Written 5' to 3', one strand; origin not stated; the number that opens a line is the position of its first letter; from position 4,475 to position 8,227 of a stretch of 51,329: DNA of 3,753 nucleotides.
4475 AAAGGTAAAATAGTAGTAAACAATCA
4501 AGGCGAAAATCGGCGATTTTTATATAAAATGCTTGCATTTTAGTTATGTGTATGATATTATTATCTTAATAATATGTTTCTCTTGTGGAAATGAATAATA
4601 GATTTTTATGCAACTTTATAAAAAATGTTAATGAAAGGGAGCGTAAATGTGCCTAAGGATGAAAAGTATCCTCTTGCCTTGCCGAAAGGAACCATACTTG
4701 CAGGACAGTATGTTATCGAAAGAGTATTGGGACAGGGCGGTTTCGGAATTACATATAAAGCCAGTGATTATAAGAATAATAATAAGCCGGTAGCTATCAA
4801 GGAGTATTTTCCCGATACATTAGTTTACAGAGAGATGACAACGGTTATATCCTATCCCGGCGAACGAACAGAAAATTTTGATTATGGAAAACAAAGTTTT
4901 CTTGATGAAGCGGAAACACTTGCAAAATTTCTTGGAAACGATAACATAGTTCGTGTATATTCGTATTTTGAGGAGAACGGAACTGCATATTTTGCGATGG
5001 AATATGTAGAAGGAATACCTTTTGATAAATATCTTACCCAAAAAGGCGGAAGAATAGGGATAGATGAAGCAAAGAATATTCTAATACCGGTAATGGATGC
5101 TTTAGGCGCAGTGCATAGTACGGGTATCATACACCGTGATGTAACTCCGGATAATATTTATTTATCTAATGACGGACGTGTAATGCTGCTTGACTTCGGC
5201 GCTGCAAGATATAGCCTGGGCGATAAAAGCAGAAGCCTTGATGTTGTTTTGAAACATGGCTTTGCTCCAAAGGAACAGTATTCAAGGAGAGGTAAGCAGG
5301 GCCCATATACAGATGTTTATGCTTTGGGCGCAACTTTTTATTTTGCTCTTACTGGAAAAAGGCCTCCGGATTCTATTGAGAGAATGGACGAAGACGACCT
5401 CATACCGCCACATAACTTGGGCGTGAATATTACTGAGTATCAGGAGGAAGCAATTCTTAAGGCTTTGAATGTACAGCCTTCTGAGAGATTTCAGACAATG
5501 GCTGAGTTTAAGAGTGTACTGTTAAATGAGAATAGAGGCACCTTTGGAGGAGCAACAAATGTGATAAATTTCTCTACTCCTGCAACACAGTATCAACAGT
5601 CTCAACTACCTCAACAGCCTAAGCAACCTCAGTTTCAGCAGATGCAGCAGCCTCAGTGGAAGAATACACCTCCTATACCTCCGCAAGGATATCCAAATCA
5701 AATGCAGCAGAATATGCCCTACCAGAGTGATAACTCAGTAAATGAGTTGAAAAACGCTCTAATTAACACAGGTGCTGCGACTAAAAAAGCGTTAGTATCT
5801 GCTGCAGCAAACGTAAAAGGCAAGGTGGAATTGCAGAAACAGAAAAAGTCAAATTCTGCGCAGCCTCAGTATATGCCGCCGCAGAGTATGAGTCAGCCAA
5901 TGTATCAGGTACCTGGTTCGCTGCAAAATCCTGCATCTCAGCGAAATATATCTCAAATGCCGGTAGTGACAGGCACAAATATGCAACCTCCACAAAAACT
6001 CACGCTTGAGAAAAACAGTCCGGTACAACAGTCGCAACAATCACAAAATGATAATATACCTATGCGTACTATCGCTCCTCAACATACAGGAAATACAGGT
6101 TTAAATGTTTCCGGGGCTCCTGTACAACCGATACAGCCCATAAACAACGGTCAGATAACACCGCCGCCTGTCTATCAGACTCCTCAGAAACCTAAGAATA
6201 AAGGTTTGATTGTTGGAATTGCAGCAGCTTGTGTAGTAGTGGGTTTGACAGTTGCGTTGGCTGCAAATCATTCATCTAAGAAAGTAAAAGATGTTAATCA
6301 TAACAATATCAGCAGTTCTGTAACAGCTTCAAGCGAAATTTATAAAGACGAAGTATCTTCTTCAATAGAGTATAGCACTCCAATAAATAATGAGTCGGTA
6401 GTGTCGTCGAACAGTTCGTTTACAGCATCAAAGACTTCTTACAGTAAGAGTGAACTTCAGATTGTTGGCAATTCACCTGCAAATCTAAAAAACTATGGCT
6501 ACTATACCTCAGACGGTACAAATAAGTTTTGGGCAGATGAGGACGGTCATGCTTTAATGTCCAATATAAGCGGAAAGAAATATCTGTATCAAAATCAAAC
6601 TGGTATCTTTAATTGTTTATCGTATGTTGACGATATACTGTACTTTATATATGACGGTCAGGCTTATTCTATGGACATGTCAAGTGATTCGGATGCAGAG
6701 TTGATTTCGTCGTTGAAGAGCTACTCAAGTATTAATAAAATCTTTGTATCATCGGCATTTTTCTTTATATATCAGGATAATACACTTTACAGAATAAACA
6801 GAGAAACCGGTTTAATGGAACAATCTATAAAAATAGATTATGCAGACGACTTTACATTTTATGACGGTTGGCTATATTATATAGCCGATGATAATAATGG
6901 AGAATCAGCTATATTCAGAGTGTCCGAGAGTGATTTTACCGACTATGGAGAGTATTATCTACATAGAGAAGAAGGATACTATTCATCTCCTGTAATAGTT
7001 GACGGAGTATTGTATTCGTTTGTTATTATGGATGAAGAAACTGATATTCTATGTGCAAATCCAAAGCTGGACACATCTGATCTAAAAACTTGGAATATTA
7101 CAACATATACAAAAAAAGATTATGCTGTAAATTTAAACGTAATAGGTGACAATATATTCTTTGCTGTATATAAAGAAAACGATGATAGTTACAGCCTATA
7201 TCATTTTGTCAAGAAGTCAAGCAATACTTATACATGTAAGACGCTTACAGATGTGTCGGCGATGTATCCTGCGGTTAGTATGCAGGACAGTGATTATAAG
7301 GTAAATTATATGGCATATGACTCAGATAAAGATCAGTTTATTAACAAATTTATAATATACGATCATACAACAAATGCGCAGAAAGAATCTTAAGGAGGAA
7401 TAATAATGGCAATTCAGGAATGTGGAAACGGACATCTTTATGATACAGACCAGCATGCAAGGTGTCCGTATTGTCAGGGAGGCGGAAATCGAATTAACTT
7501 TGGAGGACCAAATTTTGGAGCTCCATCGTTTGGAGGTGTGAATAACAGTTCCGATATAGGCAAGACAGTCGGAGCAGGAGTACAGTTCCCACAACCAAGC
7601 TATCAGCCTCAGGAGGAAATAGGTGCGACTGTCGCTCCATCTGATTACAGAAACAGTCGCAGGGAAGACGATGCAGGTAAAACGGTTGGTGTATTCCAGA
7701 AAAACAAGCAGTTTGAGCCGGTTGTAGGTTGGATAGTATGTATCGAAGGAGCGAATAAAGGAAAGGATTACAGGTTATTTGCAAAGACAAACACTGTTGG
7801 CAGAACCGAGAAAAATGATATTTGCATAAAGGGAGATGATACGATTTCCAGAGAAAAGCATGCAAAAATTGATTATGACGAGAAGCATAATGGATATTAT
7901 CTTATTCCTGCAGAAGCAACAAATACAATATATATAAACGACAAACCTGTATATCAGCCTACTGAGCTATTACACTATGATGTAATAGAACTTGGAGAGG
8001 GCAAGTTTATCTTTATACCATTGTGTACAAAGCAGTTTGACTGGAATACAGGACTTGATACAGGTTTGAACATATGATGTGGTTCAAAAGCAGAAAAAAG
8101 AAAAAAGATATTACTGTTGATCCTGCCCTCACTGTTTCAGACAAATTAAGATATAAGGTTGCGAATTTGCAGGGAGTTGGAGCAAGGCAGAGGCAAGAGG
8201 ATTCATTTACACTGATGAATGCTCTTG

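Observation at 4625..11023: Five-gene phospho-signalling operon: non-PASTA Hanks kinase, Zn-ribbon-FHA, PP2C, extracytoplasmic protease with cytoplasmic FHA, second PP2C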

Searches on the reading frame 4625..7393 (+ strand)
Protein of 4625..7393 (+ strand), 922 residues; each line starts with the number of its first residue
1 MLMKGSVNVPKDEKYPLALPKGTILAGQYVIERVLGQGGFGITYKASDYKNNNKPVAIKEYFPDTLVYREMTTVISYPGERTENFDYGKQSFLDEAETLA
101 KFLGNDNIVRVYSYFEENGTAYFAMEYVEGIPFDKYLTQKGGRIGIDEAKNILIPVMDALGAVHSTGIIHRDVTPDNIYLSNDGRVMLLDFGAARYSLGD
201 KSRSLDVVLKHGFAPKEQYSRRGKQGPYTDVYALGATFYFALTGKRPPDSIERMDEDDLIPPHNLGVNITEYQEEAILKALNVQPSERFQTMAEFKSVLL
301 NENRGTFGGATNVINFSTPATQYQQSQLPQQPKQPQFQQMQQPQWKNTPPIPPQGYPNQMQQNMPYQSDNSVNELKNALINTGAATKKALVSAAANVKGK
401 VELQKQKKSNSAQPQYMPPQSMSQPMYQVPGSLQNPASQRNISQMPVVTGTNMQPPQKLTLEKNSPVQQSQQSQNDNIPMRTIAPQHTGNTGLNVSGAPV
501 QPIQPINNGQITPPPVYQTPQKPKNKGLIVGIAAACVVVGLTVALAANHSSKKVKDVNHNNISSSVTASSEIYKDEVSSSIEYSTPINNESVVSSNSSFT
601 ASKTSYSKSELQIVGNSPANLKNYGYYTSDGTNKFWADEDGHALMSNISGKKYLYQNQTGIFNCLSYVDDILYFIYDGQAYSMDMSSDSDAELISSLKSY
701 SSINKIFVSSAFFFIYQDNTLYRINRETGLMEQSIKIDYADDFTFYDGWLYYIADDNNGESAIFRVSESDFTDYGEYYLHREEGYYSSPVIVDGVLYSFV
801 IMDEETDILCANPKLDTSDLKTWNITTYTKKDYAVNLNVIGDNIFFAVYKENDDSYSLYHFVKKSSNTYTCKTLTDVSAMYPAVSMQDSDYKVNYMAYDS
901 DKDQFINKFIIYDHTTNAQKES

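Call 3: search_protein_families(library=pfam, proteins=[window:4625-7393:+], max_evalue=0.01)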
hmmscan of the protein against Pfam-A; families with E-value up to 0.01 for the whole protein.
window:4625-7393:+ (922 aa): 5 families
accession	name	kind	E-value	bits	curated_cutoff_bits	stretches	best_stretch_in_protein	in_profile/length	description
PF00069.31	Pkinase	-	3.6e-31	108.9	31.7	1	29-254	1-203/263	Protein kinase domain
PF07714.23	PK_Tyr_Ser-Thr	-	1.1e-17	64.6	23.1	1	32-252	4-209/258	Protein tyrosine and serine/threonine kinase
PF14531.12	Kinase-like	-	1.7e-06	28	25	1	163-243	161-246/289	Kinase-like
PF03109.22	ABC1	-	1.8e-05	24.5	22.9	1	118-196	140-216/244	ABC1 atypical kinase-like domain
PF01636.29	APH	-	0.0001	22.6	23.2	0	165-196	167-199/239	Phosphotransferase enzyme family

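Call 4: search_protein_families(library=ncbifam, proteins=[window:4625-7393:+], max_evalue=0.01)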
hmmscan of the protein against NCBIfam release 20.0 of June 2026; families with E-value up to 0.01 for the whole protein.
window:4625-7393:+ (922 aa): 19 families
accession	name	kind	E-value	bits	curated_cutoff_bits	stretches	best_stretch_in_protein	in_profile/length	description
NF033483.0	PknB_PASTA_kin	equivalog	9.8e-43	147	450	1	22-377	2-331/563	Stk1 family PASTA domain-containing Ser/Thr kinase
NF047741.1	antiphage_MADS6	equivalog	5.9e-38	130.8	460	2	93-313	243-471/612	methylation-associated defense system protein kinase MAD6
NF038150.1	lanthi_synth_IV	equivalog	2.9e-26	92.1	650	1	16-317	181-460/851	class IV lanthionine synthetase LanL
NF052427.1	StpK7MSMEG_1200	equivalog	1.2e-22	80.1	900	1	27-295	7-261/601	serine/threonine protein kinase StpK7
NF038151.1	lanthi_synth_III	equivalog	7.3e-18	64.3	575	1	93-246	271-427/833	class III lanthionine synthetase LanKC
NF009651.0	PRK13184.1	equivalog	8.5e-18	63.7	839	1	28-300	3-288/932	serine/threonine-protein kinase PknD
NF033442.0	BREX_PglW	equivalog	2.6e-15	55.3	990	2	11-198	496-664/1391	BREX system serine/threonine kinase PglW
TIGR03903.1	TOMM_kin_cyc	equivalog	1.6e-11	42.9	705.75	1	107-246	39-187/1267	TOMM system kinase/cyclase fusion protein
TIGR03724.2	arch_bud32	equivalog_domain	1.5e-10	40.9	125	1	120-209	67-146/193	KEOPS complex kinase/ATPase Bud32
NF011463.0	PRK14879.1-4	equivalog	3.4e-08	33.2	188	1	121-209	93-175/237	Kae1-associated kinase Bud32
NF011464.0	PRK14879.1-7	equivalog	2e-07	31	246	1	118-209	78-164/221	Kae1-associated kinase Bud32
NF007174.0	PRK09605.1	equivalog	5.4e-07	28.4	447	1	121-209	411-489/535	bifunctional N(6)-L-threonylcarbamoyladenine synthase/serine/threonine protein kinase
NF053615.1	SerThrKinAfsKStmc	equivalog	9.5e-07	27.8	1300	1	147-247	112-212/809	protein serine/threonine kinase AfsK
NF058632.1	SerThrKinPrkT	equivalog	1.5e-06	27.5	280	1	117-192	91-163/322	serine/threonine protein kinase PrkT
NF011460.0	PRK14879.1-1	equivalog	1.1e-05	24.7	199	1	122-198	87-161/232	Kae1-associated kinase Bud32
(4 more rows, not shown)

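Call 63: predict_structure(alignment_id=A4)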
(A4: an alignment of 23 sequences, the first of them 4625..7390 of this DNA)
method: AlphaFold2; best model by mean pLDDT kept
length: 922 residues; sequences in the alignment: 23
mean_pLDDT: 68.3   pTM: 0.44
mean pLDDT of the five models: 68.3, 68.1, 66.7, 66.0, 65.7
residues with pLDDT >= 90: 334; 70-90: 204; 50-70: 68; < 50: 316
segments of 3 or more residues with pLDDT < 50: 1-8, 192-211, 304-417, 419-535, 547-602
pLDDT, mean of each block of 10 residues (from residue 1): 44 83 92 83 90 87 74 76 72 74 77 87 90 94 95 94 79 87 87 41 39 60 75 94 88 76 95 95 88 92 47 28 33 35 34 33 30 33 34 35 30 32 31 31 35 34 32 29 32 32 31 35 39 51 49 33 30 31 29 31 72 94 93 89 86 89 94 96 89 94 95 96 94 94 94 90 92 72 88 91 82 60 88 91 94 92 86 93 90 94 91 92 64
secondary structure, 60 per line:
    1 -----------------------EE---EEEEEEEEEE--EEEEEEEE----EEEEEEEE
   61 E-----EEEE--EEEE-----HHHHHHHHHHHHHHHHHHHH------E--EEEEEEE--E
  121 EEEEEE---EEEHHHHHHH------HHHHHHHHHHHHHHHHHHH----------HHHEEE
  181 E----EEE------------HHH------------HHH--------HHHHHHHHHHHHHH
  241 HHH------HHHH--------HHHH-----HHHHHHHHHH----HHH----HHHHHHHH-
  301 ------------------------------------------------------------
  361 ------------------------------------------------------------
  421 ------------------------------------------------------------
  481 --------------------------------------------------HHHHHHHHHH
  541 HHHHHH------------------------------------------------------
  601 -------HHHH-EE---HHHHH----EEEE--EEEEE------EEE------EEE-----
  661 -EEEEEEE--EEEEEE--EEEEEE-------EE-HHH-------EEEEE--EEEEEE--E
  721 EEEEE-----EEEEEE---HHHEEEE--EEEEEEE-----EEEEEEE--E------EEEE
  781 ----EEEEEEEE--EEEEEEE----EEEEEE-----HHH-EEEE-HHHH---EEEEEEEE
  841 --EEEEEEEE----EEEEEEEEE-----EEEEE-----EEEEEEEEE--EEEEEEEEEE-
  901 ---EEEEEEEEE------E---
elements in order (helices of 4 or more, strands of 3 or more residues): E29-38 E41-48 E53-61 E67-70 E73-76 H82-101 E111-117 E120-126 E130-132 H133-139 H146-164 E178-181 E186-188 H227-243 H250-253 H262-265 H271-280 H292-299 H531-546 H608-611 H618-622 E627-630 E633-637 E644-646 E653-655 E662-668 E671-676 E679-684 E705-709 E712-717 E720-725 E731-736 E743-746 E749-755 E761-767 E777-780 E785-792 E795-801 E806-811 E821-824 H826-829 E833-840 E843-850 E855-863 E869-873 E879-887 E890-899 E904-912

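Call 66: search_protein_families(library=padloc, proteins=[window:4625-7393:+], max_evalue=0.00001)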
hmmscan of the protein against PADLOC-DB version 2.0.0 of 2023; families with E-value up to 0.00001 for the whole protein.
window:4625-7393:+ (922 aa): 32 families (the best 25 are shown)
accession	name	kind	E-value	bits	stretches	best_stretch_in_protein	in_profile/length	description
PDLC04042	PD-T4-6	-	1.4e-43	147.6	1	23-300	5-270/292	-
PDLC04138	mad6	-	1.6e-43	147.5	1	21-257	45-265/659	mads_6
PDLC04045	PD-T4-6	-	5.1e-43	145.4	1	23-319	29-313/350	-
PDLC04053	PD-T4-6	-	2.1e-42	143.7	1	26-305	8-274/311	-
PDLC04060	PD-T4-6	-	1.3e-40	137.7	1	22-483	3-428/486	-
PDLC04061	PD-T4-6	-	1e-39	135.4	1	22-484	11-461/510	-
PDLC04044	PD-T4-6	-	3.7e-39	132.9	1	10-376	15-363/372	-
PDLC04054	PD-T4-6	-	3.6e-37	126.6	1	19-306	3-277/347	-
PDLC04047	PD-T4-6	-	2.4e-36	123.4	1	21-299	4-269/327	-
PDLC04043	PD-T4-6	-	1.7e-31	107.8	1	25-294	13-269/452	-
PDLC04039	PD-T4-6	-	1e-30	105.2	1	21-357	9-339/458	-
PDLC04062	PD-T4-6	-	2.5e-30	103.9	1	23-303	28-294/450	-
PDLC04057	PD-T4-6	-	8.1e-30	102.2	1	22-299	3-267/443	-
PDLC04051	PD-T4-6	-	3e-29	100.3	1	21-292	26-284/476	-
PDLC04041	PD-T4-6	-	8.8e-29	99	1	18-299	20-290/443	-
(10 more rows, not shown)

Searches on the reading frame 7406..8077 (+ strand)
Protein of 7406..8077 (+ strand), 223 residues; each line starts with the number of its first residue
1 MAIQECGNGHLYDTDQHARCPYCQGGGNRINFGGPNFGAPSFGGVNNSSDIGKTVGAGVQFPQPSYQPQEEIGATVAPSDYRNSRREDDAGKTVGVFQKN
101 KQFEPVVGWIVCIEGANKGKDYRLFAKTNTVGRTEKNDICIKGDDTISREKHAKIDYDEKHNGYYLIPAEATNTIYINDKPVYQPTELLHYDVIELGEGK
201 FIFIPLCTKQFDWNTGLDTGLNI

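Call 3: search_protein_families(library=pfam, proteins=[window:7406-8077:+], max_evalue=0.01)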
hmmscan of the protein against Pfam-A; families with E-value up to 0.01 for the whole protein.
window:7406-8077:+ (223 aa): 2 families
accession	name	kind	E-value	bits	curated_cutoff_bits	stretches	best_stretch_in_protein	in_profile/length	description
PF00498.31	FHA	-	2e-12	47.8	20.7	1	130-197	2-67/67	FHA domain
PF16697.10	Yop-YscD_cpl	-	3.4e-09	37.3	33.2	1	113-204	3-91/94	Inner membrane component of T3SS, cytoplasmic domain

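Call 4: search_protein_families(library=ncbifam, proteins=[window:7406-8077:+], max_evalue=0.01)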
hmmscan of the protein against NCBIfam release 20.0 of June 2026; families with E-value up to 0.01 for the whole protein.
window:7406-8077:+ (223 aa): 3 families
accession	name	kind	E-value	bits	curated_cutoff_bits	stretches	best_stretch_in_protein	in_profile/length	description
NF049868.1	FhaB_Rv0019c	equivalog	1.9e-07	31.3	125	1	95-198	54-153/158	FHA domain-containing protein FhaB/FipA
NF041660.2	oxygluDhInhib_OdhI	equivalog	7.5e-06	25.8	200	1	96-204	25-128/130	oxoglutarate dehydrogenase inhibitor Odhl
TIGR03354.1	VI_FHA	hypoth_equivalog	0.00012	22.1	120.25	1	122-198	19-96/420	type VI secretion system-associated FHA domain protein TagH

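Call 42: search_solved_structures(query=window:7406-8074:+, max_evalue=0.01, show_alignments=2)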
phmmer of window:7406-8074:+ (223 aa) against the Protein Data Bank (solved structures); distinct sequences matched with E-value up to 0.01: 3.
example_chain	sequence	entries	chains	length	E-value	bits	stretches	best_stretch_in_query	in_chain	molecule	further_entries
6i2q_B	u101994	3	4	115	0.002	21.3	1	110-204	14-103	Glycogen accumulation regulator GarA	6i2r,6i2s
2kb3_A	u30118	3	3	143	0.0078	19.4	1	110-204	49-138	Oxoglutarate dehydrogenase inhibitor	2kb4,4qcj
8p5x_G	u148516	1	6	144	0.0078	19.4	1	110-204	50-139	Oxoglutarate dehydrogenase inhibitor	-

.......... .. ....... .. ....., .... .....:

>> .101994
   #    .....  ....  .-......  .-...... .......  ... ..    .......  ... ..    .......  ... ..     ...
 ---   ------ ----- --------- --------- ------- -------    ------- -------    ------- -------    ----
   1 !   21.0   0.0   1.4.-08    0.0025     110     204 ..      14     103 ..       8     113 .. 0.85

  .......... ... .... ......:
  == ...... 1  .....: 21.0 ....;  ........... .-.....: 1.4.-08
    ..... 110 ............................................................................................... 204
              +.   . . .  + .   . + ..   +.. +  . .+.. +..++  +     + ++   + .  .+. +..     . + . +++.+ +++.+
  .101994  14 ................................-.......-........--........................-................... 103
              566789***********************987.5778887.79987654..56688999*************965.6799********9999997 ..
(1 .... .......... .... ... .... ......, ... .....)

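Call 66: search_protein_families(library=padloc, proteins=[window:7406-8077:+], max_evalue=0.00001)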
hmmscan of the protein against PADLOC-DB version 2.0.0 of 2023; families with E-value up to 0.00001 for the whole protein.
window:7406-8077:+ (223 aa): 0 families
